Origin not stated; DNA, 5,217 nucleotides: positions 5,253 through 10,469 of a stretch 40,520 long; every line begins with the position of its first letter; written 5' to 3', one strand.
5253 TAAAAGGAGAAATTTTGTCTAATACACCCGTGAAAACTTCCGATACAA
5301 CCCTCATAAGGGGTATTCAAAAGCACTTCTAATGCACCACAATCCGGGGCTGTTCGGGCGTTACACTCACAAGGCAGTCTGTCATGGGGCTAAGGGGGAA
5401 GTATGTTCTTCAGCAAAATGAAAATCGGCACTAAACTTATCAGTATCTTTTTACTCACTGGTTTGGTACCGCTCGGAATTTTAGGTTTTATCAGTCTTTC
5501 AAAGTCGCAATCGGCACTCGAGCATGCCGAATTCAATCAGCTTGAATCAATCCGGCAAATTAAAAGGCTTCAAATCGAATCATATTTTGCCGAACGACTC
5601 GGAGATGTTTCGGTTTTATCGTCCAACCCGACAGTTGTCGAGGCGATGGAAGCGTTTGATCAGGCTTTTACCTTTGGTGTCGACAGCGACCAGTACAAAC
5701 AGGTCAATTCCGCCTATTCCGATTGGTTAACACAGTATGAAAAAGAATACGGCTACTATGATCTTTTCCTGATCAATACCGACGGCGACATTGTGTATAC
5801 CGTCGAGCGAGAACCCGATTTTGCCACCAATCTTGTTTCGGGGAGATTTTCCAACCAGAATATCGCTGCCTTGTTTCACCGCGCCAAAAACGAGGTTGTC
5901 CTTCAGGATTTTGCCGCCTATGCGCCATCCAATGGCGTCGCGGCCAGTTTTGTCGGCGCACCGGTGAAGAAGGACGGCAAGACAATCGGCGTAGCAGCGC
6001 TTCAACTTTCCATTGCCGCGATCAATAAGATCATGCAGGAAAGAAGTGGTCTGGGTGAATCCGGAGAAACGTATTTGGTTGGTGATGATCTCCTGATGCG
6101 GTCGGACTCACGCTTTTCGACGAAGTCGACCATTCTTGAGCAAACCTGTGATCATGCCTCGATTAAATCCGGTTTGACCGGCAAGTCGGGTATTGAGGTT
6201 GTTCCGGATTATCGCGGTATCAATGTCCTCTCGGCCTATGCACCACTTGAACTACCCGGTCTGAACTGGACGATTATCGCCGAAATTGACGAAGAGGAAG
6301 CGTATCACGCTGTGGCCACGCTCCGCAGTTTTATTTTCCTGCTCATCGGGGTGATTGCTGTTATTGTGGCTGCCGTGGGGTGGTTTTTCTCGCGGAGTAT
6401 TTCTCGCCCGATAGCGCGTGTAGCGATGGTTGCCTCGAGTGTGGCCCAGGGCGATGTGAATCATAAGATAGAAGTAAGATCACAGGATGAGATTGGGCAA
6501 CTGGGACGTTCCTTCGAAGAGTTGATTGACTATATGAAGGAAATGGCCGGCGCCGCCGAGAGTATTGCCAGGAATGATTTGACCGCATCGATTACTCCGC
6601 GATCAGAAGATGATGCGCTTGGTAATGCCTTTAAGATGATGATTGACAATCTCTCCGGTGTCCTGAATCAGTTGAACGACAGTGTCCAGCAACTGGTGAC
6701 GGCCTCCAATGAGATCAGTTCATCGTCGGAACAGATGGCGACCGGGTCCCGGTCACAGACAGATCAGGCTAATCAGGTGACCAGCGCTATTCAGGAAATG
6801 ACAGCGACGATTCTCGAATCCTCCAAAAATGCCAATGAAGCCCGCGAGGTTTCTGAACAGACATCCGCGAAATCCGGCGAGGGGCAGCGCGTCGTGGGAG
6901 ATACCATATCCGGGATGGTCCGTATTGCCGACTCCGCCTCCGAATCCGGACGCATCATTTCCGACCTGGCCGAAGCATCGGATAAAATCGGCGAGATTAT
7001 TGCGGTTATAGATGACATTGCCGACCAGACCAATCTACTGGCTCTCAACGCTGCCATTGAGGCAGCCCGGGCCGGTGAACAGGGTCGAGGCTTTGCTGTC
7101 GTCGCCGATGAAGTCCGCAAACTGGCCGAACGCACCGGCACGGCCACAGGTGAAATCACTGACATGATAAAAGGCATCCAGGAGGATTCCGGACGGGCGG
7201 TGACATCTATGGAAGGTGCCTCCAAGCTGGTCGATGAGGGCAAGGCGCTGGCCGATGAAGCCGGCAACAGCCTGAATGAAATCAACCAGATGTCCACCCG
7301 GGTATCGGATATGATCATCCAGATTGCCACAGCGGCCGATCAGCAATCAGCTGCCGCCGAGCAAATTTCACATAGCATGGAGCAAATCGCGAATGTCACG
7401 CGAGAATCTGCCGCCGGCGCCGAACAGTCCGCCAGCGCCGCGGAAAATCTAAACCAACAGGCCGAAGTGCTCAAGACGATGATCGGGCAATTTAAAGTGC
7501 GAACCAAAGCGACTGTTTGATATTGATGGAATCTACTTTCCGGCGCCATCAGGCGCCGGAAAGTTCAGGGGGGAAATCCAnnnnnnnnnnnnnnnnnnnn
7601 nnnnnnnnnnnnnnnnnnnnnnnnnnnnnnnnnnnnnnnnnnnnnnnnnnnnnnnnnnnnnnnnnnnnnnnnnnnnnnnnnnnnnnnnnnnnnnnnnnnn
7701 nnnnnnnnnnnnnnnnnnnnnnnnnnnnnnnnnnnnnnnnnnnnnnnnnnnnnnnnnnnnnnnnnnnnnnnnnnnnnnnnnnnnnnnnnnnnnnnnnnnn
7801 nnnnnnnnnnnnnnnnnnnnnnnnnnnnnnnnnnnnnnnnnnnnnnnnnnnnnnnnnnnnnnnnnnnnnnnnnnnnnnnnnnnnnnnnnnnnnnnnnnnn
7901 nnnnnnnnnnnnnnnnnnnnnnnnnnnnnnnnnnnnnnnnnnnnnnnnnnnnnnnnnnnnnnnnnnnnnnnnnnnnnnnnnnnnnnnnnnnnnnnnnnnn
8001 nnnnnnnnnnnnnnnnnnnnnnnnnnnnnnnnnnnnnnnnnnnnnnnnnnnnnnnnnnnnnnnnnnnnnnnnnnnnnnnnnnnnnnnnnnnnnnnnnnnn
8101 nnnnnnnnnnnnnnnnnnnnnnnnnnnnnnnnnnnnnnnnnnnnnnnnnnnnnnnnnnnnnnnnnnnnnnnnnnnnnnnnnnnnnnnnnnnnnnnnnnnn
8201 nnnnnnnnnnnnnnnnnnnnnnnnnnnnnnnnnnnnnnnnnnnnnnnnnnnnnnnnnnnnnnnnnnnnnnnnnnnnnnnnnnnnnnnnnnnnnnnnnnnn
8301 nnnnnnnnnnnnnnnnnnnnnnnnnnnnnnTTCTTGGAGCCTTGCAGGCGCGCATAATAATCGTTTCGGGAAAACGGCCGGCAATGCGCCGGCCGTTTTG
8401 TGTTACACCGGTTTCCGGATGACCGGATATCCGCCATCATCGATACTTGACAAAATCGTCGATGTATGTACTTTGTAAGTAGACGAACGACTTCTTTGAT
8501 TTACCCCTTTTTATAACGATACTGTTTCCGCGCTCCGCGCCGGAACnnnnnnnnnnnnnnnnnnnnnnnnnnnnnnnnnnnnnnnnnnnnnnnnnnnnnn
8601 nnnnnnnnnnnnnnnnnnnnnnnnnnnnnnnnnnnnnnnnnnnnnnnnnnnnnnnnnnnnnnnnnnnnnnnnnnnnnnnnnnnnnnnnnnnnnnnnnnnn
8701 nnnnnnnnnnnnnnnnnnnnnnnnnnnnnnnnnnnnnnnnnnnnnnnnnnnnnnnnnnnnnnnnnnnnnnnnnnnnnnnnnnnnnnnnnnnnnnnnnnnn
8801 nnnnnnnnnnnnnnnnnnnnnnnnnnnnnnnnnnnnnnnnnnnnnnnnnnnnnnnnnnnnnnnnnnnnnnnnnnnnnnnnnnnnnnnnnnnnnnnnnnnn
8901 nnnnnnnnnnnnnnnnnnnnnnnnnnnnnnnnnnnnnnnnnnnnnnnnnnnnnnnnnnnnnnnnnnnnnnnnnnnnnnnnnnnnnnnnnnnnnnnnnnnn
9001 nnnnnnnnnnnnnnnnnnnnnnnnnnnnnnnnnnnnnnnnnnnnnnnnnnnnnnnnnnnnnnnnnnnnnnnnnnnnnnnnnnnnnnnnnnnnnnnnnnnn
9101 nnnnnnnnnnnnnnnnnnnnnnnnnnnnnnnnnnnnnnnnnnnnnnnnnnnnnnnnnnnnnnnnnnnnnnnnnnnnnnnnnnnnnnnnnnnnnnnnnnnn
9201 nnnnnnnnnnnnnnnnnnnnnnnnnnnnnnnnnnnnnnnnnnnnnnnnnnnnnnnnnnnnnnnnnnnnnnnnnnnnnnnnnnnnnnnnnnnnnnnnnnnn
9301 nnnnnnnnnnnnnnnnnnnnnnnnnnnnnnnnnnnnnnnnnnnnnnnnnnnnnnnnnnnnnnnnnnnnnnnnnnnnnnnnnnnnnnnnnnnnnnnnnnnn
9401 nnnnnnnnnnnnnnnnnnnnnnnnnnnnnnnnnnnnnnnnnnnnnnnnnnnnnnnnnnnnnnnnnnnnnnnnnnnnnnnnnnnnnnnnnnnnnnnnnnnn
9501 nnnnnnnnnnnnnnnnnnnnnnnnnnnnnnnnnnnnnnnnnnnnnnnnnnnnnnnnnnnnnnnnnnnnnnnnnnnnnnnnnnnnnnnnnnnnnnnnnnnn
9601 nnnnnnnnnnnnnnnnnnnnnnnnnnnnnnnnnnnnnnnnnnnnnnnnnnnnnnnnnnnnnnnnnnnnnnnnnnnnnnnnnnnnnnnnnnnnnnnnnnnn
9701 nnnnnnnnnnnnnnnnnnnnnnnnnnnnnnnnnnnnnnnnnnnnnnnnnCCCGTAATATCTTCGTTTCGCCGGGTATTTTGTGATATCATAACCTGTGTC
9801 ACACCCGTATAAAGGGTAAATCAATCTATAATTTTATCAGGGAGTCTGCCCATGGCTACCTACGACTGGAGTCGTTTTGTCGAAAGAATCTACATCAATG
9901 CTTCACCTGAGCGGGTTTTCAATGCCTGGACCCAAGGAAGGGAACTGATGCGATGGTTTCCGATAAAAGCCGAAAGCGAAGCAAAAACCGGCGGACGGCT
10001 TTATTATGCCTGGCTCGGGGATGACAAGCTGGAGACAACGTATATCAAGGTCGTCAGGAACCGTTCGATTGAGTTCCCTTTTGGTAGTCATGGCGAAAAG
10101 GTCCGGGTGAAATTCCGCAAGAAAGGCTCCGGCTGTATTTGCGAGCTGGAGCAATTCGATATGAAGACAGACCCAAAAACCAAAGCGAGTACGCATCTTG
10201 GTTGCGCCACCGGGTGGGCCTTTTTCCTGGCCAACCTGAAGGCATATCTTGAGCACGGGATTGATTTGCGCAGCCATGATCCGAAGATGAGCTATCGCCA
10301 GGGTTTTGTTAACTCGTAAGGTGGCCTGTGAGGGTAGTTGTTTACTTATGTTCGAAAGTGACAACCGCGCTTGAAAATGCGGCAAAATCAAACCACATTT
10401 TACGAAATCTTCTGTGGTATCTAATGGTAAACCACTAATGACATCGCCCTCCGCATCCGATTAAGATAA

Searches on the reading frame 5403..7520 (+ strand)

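Call 8: search_protein_families(library=pfam, proteins=[window:5403-7520:+], max_evalue=0.001)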
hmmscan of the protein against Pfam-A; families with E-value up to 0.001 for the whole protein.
window:5403-7520:+ (705 aa): 4 families
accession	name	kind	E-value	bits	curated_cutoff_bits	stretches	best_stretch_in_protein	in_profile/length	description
PF00015.26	MCPsignal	-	3.9e-51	173.8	34.6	1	482-666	2-172/172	Methyl-accepting chemotaxis protein (MCP) signalling domain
PF00672.30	HAMP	-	1e-17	64.6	25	1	328-377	1-50/53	HAMP domain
PF02743.24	dCache_1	-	1.4e-17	64.5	45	1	38-293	3-239/240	Cache domain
PF06103.16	DUF948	-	0.00053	20.6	37.2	0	411-470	25-84/89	Bacterial protein of unknown function (DUF948)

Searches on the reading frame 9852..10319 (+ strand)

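Call 8: search_protein_families(library=pfam, proteins=[window:9852-10319:+], max_evalue=0.001)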
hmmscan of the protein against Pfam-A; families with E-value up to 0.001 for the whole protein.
window:9852-10319:+ (155 aa): 2 families
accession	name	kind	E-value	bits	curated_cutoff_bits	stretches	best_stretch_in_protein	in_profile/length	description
PF08327.17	AHSA1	-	7.3e-16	59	22.1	1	16-134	1-125/125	Activator of Hsp90 ATPase homolog 1-like protein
PF10604.15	Polyketide_cyc2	-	5.5e-05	23.9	27.4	1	9-133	4-141/142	Polyketide cyclase / dehydrase and lipid transport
